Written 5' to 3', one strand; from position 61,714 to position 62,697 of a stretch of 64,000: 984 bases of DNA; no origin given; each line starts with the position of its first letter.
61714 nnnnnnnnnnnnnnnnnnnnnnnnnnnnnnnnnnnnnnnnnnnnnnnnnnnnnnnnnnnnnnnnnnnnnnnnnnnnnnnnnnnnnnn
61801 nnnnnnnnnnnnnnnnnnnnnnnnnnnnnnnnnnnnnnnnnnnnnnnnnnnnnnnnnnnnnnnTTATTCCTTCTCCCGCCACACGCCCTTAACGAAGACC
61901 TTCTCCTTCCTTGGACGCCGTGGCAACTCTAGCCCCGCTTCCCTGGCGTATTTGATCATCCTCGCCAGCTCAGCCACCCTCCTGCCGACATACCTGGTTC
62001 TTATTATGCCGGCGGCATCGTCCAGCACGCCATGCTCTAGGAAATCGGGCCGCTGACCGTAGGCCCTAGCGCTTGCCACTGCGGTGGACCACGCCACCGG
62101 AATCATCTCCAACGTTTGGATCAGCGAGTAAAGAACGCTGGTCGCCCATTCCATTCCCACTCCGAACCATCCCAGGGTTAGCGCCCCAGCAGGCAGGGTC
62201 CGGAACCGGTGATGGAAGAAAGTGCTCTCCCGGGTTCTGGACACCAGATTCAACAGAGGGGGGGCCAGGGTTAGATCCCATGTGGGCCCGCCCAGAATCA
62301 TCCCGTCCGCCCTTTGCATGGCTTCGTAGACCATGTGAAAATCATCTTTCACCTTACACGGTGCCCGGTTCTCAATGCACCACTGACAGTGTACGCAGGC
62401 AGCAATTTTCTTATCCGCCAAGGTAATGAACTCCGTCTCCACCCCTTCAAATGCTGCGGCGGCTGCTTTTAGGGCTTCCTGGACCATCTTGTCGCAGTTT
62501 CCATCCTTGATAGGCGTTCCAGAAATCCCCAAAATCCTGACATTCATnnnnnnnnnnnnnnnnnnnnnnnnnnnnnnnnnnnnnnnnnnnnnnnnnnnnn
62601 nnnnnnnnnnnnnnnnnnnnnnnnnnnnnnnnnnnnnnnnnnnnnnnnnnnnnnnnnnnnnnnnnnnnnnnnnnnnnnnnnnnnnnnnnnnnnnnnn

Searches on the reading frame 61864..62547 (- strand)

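Call 93: search_protein_families(library=pfam, proteins=[window:61864-62547:-], max_evalue=0.01)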
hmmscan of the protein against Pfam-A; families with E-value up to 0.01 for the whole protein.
window:61864-62547:- (227 aa): 1 family
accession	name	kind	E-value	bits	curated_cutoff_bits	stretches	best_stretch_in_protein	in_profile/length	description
PF03358.20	FMN_red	-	1.5e-17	64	24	1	4-153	2-142/152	NADPH-dependent FMN reductase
